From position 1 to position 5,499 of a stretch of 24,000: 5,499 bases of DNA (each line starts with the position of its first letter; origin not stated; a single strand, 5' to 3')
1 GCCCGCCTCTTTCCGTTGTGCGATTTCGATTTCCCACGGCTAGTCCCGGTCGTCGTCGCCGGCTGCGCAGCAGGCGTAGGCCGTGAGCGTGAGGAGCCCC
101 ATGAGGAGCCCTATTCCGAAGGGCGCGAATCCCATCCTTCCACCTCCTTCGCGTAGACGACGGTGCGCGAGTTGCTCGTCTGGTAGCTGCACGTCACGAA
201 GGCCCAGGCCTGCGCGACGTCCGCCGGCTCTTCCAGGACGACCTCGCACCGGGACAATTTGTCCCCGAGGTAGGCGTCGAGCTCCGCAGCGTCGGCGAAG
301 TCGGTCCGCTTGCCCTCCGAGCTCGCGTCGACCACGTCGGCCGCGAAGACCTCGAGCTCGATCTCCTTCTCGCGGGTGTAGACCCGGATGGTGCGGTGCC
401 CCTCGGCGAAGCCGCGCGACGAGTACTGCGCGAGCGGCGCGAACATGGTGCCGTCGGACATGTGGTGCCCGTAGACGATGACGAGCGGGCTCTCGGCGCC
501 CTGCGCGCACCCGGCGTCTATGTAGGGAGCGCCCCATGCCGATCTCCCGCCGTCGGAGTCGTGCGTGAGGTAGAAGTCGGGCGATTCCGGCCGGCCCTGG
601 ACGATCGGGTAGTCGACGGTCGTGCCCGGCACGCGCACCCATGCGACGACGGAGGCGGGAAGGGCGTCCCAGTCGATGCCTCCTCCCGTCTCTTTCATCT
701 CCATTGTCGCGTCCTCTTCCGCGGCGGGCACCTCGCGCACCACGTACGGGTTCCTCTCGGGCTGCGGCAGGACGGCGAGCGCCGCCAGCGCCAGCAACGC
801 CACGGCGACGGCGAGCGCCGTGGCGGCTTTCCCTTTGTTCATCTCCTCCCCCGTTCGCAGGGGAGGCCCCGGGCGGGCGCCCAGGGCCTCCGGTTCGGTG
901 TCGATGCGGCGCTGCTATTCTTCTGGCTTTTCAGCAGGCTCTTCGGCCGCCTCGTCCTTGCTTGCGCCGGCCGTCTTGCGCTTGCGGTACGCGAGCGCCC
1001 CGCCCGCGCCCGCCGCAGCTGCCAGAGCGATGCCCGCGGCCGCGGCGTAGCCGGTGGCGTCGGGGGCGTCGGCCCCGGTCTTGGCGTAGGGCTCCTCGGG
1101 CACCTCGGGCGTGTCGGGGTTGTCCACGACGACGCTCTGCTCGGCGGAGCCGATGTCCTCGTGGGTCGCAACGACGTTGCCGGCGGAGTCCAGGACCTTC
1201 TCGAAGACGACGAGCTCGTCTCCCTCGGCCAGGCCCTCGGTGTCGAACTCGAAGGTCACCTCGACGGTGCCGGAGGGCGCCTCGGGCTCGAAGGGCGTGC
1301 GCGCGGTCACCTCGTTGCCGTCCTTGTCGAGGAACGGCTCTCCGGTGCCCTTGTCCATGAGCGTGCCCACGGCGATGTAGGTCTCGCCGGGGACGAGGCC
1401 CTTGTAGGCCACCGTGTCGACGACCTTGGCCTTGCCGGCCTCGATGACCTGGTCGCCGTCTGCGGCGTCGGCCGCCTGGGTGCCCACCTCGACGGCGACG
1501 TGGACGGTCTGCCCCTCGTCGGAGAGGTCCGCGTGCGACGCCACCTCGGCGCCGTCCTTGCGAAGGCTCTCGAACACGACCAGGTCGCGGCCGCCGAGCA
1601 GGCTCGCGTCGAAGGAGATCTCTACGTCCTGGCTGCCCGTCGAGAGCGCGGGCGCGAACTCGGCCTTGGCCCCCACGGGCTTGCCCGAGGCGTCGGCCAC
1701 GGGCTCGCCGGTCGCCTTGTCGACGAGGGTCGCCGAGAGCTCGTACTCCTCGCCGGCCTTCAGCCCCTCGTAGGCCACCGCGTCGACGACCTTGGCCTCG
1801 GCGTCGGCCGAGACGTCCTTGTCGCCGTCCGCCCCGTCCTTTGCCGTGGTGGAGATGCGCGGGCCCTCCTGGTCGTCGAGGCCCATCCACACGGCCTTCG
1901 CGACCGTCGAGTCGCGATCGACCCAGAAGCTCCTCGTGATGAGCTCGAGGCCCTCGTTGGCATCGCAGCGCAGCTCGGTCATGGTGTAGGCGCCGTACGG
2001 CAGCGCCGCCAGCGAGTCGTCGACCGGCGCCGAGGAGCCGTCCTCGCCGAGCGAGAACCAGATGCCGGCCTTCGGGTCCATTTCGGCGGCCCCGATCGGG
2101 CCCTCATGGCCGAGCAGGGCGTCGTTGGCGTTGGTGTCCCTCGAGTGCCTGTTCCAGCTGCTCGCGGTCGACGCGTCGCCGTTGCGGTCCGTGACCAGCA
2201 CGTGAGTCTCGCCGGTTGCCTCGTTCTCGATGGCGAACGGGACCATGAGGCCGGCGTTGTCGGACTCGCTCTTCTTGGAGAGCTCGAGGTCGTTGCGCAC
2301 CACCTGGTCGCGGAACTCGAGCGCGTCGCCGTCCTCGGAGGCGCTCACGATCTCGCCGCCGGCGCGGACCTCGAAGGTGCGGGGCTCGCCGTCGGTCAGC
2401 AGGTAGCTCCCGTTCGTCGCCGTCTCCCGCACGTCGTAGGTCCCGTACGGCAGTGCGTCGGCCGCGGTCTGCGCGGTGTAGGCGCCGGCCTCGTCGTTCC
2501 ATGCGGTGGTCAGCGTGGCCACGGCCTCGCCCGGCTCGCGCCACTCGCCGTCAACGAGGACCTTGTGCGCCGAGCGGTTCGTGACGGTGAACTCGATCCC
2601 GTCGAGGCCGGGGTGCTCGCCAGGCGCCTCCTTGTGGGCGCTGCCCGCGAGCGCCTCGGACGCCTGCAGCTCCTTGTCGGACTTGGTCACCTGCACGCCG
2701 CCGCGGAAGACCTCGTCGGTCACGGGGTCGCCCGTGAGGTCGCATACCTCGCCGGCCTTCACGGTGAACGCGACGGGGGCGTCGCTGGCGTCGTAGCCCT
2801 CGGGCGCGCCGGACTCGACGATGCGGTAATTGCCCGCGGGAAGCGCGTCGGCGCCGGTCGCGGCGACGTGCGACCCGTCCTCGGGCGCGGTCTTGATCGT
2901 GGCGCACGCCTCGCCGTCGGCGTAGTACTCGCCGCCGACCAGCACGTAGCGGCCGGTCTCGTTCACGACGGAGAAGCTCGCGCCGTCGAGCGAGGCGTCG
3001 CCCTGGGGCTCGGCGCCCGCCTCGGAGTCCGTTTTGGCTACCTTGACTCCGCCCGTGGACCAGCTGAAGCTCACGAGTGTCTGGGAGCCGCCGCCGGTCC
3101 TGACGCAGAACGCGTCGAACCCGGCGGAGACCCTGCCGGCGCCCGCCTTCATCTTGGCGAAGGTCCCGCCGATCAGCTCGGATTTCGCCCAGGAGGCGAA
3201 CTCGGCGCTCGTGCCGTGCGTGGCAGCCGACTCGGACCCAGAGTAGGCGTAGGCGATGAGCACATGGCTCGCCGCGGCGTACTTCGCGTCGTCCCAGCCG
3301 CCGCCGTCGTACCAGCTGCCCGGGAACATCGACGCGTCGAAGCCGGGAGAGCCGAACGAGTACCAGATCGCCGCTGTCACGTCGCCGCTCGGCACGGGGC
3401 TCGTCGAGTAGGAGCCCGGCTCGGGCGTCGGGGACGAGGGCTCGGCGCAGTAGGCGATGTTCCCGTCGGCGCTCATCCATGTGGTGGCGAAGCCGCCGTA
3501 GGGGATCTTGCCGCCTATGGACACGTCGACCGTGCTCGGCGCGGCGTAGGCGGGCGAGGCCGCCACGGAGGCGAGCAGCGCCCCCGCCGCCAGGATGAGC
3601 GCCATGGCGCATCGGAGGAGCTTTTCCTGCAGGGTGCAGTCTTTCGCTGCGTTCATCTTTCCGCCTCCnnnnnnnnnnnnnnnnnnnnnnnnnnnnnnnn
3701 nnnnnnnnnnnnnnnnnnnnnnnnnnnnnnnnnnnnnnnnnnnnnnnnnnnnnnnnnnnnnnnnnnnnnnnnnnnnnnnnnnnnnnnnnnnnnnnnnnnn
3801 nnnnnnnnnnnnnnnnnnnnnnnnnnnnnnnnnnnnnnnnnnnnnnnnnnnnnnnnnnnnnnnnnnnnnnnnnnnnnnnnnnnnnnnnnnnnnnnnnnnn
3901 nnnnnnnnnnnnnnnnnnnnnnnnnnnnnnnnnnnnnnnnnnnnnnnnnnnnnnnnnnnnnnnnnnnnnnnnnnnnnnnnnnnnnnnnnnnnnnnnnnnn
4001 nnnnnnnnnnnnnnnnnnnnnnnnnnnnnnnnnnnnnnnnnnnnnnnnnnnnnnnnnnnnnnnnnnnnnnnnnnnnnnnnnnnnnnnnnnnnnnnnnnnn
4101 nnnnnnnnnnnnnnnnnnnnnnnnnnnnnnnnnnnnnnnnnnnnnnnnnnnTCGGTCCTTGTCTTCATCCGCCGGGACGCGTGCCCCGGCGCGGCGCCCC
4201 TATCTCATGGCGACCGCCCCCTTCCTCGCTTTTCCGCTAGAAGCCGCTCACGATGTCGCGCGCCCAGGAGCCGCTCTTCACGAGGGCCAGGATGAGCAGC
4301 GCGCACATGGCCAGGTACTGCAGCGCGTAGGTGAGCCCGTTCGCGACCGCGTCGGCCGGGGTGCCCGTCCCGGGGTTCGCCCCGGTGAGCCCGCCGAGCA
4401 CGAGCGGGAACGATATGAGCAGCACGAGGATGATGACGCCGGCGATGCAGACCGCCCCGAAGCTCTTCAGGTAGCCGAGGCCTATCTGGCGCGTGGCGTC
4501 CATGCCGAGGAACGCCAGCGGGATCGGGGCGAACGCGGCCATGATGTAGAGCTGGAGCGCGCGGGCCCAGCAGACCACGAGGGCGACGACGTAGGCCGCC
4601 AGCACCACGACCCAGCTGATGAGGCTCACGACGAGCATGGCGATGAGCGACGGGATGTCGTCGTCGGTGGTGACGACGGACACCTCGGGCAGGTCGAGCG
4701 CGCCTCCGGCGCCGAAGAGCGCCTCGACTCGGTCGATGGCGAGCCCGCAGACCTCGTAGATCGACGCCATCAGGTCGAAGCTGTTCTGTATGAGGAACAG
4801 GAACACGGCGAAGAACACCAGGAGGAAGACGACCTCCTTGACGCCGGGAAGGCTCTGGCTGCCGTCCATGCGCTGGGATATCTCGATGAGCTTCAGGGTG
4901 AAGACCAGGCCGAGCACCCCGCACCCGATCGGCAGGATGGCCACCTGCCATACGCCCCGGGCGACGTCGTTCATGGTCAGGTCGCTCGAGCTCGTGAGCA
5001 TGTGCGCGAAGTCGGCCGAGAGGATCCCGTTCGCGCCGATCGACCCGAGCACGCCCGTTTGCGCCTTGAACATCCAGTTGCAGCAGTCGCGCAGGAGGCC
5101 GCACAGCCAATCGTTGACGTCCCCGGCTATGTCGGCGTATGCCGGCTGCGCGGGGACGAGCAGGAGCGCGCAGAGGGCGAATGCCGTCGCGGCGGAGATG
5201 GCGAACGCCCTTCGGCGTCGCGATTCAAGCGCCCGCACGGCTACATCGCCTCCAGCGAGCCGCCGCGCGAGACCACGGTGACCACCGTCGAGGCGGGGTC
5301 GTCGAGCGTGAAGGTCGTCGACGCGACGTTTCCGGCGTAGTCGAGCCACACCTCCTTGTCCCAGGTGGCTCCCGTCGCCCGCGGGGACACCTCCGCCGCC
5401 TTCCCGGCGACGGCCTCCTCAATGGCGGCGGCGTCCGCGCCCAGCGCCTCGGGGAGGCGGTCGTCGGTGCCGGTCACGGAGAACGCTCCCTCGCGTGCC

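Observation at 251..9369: An identical 15-bp perfect palindrome sits in the same reading frame in three unrelated ICE genes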

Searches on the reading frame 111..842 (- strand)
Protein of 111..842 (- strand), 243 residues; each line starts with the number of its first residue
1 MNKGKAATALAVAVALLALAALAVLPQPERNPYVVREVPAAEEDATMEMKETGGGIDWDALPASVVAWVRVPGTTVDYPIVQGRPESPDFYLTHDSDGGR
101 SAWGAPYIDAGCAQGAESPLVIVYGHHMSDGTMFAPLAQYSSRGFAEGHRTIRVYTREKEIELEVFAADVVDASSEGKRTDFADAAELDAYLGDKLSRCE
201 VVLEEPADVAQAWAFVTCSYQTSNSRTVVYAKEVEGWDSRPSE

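Call 9: search_protein_families(library=pfam, proteins=[window:111-842:-], max_evalue=0.01)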
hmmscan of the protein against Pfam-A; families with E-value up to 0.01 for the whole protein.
window:111-842:- (243 aa): 1 family
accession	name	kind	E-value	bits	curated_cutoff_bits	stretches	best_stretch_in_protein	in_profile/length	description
PF04203.18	Sortase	-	1.5e-10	41.3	26.6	1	70-234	2-125/125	Sortase domain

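Call 35: find_encoding_contigs(protein=window:111-842:-, flank=10000, max_places=6)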
Protein window:111-842:- (243 aa): 1 contig read that carries it; 1 place shown.
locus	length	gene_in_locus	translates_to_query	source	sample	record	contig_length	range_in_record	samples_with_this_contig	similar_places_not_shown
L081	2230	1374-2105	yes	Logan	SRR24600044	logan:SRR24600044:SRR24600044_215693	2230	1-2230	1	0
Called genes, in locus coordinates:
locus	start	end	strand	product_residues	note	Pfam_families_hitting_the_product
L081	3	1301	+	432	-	?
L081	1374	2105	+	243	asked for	PF04203:Sortase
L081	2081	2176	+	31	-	-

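Call 68: find_homologous_proteins(query=window:111-842:-, max_evalue=1e-20)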
Query window:111-842:- (243 aa): 297 proteins with E <= 1e-20 among 8000 candidates; the best 120 are listed.
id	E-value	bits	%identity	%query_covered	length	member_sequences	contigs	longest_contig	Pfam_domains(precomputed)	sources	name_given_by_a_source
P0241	1.1e-150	517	95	100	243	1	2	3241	PF04203.19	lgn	-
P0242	5.1e-149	512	95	100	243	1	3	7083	PF04203.19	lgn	-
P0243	1.1e-148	511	95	100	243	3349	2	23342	PF04203.19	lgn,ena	-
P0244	2.8e-148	510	94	100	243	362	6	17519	PF04203.19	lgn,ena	-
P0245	2.6e-146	503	93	100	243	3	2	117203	PF04203.19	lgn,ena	-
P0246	2.2e-145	500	93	100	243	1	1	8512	PF04203.19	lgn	-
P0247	7.6e-145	498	92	100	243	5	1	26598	PF04203.19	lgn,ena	-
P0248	5.4e-144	495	92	100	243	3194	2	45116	PF04203.19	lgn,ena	-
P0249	1.2e-143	494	92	100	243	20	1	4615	PF04203.19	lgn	-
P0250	1.2e-143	494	92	100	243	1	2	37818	PF04203.19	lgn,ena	-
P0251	1.6e-143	494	92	100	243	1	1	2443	PF04203.19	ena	-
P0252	2.5e-143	493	93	100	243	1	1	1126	PF04203.19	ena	-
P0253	3.3e-143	493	91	100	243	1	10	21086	PF04203.19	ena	-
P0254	3.5e-143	493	91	100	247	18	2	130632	PF04203.19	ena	-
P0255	8.2e-143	492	91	100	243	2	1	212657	PF04203.19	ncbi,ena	-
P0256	2.3e-142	490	92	100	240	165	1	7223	PF04203.19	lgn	-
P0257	2.8e-142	490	91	100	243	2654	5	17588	PF04203.19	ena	-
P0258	3.2e-142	490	91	100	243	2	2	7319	PF04203.19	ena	-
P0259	3.5e-142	490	91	100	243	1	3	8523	PF04203.19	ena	-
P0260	4.9e-142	489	91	100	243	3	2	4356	PF04203.19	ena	-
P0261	5.7e-142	489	91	100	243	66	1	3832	PF04203.19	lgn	-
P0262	7.6e-142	488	91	100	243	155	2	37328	PF04203.19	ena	-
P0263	7.7e-142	488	91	100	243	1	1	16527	PF04203.19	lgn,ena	-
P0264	9.7e-142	488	91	100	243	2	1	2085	PF04203.19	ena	-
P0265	1.2e-141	488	91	100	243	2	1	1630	PF04203.19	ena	-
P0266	1.5e-141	487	91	100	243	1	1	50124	PF04203.19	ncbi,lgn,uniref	ncbi:class B sortase [Collinsella sp. LCP19S3_B11]|uniref:class B sortase n=1 Tax=Collinsella sp. LC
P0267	2.0e-141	487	91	100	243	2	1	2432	PF04203.19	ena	-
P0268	2.4e-141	487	90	100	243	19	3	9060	PF04203.19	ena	-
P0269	2.8e-141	487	91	100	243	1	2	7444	PF04203.19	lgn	-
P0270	3.9e-141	486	91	100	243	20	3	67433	PF04203.19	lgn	-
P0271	4.0e-141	486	91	100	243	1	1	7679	PF04203.19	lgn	-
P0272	4.9e-141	486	91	100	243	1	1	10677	PF04203.19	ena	-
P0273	5.3e-141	486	91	100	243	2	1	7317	PF04203.19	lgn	-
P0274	6.0e-141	485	91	100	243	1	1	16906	PF04203.19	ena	-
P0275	6.8e-141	485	90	100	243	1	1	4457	PF04203.19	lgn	-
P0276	8.2e-141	485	90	100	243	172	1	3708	PF04203.19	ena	-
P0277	8.6e-141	485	91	100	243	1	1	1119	PF04203.19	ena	-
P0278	9.2e-141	485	91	100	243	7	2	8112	PF04203.19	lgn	-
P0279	1.0e-140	485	93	90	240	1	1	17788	PF04203.19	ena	-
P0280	1.0e-140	485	91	100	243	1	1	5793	PF04203.19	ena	-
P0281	1.6e-140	484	91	100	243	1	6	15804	PF04203.19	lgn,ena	-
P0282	1.8e-140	484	91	100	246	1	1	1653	PF04203.19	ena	-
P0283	2.0e-140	484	91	100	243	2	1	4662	PF04203.19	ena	-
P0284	2.4e-140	484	90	100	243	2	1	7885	PF04203.19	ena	-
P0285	2.5e-140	483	90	100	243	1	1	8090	PF04203.19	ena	-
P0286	2.5e-140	483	91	100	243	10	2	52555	PF04203.19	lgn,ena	-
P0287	2.9e-140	483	92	90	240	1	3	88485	PF04203.19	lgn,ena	-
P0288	3.8e-140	483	88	100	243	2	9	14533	PF04203.19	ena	-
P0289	3.9e-140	483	90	100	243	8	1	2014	PF04203.19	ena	-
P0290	4.0e-140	483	91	100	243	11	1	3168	PF04203.19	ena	-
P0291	4.8e-140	483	91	100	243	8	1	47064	PF04203.19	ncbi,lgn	ncbi:class B sortase [Atopobiaceae bacterium Sow4_H2]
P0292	5.9e-140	482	89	100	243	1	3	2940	PF04203.19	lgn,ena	-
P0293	5.9e-140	482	89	100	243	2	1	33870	PF04203.19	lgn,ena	-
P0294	6.8e-140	482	90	100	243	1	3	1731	PF04203.19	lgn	-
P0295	8.5e-140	482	90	100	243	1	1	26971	PF04203.19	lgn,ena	-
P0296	8.7e-140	482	90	100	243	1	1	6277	PF04203.19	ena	-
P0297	1.0e-139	482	89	100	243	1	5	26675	PF04203.19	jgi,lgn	jgi:sortase B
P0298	1.1e-139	481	91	100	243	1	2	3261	PF04203.19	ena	-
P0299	1.5e-139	481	91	100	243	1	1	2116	PF04203.19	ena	-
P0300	1.9e-139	481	90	100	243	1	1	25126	PF04203.19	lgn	-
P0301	2.0e-139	481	91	100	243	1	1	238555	PF04203.19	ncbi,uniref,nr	ncbi:class B sortase [Bifidobacterium breve]|uniref:Class B sortase n=1 Tax=Bifidobacterium breve Ta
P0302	2.1e-139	480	91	100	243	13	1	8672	PF04203.19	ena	-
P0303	2.4e-139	480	91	100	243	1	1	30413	PF04203.19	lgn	-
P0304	3.0e-139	480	90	100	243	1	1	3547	PF04203.19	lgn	-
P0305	3.4e-139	480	89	100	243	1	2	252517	PF04203.19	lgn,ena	-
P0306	4.7e-139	479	88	100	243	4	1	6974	PF04203.19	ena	-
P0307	5.1e-139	479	89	100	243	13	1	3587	PF04203.19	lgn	-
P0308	6.0e-139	479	88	100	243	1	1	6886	PF04203.19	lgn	-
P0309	6.2e-139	479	90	100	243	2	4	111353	PF04203.19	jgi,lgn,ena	-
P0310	8.6e-139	478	90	100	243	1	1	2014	PF04203.19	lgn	-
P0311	1.1e-138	478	89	100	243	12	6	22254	PF04203.19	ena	-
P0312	1.2e-138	478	89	100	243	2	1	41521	PF04203.19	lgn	-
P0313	1.4e-138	478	90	100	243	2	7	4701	PF04203.19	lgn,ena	-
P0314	1.4e-138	478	90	100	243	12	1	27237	PF04203.19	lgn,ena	-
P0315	1.6e-138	478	89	100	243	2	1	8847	PF04203.19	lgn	-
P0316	1.9e-138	477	88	100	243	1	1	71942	PF04203.19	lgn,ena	-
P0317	2.9e-138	477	90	100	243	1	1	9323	PF04203.19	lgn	-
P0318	3.6e-138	476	89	100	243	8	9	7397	PF04203.19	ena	-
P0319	3.7e-138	476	90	100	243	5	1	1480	PF04203.19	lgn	-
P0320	5.5e-138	476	88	100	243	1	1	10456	PF04203.19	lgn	-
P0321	5.9e-138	476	90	100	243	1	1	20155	PF04203.19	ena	-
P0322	5.9e-138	476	90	100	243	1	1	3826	PF04203.19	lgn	-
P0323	7.9e-138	475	89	100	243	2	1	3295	PF04203.19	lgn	-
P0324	8.4e-138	475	88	100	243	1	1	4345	PF04203.19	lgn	-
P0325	9.2e-138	475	90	100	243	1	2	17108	PF04203.19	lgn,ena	-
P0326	1.2e-137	475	90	100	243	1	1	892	PF04203.19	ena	-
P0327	1.4e-137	474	88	100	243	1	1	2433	PF04203.19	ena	-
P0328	1.4e-137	474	88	100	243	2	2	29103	PF04203.19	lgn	-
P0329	2.2e-137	474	90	100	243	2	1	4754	PF04203.19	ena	-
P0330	3.7e-137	473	89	100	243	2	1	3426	PF04203.19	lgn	-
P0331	4.1e-137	473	89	100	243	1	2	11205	PF04203.19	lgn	-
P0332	4.4e-137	473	92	97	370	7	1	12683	PF04203.19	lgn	-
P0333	4.8e-137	473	88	100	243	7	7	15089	PF04203.19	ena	-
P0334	5.7e-137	472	88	100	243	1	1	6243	PF04203.19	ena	-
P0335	5.9e-137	472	90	100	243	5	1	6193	PF04203.19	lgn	-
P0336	9.3e-137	472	89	100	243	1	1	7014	PF04203.19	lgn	-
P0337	1.3e-136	471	88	100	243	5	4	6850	PF04203.19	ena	-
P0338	2.7e-136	470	89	100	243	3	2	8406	PF04203.19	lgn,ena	-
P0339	9.5e-136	468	90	100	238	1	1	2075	PF04203.19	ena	-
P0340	1.1e-135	468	88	100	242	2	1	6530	PF04203.19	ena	-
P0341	2.7e-135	467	88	100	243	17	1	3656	PF04203.19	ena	-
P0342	5.1e-135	466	87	100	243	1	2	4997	PF04203.19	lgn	-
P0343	5.9e-135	466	87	100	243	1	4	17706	PF04203.19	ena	-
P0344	8.8e-135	465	88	100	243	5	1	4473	PF04203.19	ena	-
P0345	1.4e-134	465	87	100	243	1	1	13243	PF04203.19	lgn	-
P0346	8.1e-134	462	89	96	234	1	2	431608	PF04203.19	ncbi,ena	-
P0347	8.8e-134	462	88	100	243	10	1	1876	PF04203.19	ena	-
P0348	1.0e-133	462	86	100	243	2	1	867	PF04203.19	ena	-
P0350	4.0e-132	457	88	100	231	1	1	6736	PF04203.19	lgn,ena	-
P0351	5.4e-131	453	89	100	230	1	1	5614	PF04203.19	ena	-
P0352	8.8e-130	449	85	100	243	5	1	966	PF04203.19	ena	-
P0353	8.4e-129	446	84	100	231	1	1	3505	PF04203.19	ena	-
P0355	6.7e-124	430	79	100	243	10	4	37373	PF04203.19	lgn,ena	-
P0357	1.0e-118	413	89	86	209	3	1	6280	PF04203.19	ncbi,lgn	-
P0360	1.3e-117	409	89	86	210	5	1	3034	PF04203.19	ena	-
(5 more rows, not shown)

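Call 78: find_encoding_contigs(protein=P0355, flank=10000, max_places=3)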
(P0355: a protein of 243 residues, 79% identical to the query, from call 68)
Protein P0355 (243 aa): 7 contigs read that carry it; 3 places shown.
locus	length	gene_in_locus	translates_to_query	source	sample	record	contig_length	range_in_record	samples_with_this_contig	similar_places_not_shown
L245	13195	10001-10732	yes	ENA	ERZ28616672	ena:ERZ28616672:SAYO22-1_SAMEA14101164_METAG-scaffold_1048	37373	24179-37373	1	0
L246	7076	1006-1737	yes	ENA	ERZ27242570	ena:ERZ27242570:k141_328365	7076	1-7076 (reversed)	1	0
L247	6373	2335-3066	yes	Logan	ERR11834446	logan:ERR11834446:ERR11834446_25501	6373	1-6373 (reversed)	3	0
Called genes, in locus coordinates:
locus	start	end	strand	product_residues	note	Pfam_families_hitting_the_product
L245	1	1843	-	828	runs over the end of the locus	PF00395:SLH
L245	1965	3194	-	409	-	PF01548:DEDD_Tnp_IS110, PF02371:Transposase_20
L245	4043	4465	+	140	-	PF01327:Pep_deformylase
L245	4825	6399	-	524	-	PF03063:Prismane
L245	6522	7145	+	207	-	PF00027:cNMP_binding, PF13545:HTH_Crp_2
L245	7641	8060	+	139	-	PF11208:DUF2992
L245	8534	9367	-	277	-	PF08843:AbiEii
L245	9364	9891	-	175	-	PF13338:AbiEi_4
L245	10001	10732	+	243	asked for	PF04203:Sortase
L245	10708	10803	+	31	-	-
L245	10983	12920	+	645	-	-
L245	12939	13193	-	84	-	?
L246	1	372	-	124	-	?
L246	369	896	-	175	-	PF13338:AbiEi_4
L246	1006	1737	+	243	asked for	PF04203:Sortase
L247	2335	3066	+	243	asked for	PF04203:Sortase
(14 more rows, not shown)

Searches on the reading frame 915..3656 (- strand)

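Call 9: search_protein_families(library=pfam, proteins=[window:915-3656:-], max_evalue=0.01)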
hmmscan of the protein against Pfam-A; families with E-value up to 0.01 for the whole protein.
window:915-3656:- (913 aa): 3 families
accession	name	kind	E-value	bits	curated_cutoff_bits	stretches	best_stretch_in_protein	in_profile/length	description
PF18202.7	TQ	-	2.2e-59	199.9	23.8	2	599-720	1-127/127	T-Q ester bond containing domain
PF17802.7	SpaA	-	4.1e-19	69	23.1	2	204-303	3-81/91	Prealbumin-like fold domain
PF20610.3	TED_2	-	1.8e-18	67.2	27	1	43-153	2-113/131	Thioester domain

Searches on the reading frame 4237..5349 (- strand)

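Call 9: search_protein_families(library=pfam, proteins=[window:4237-5349:-], max_evalue=0.01)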
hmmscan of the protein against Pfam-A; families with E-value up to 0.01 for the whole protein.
window:4237-5349:- (370 aa): 1 family
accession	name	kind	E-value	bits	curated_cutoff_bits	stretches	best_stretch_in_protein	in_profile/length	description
PF04610.19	TrbL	-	0.0022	18.2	25.9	0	172-355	23-211/215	TrbL/VirB6 plasmid conjugal transfer protein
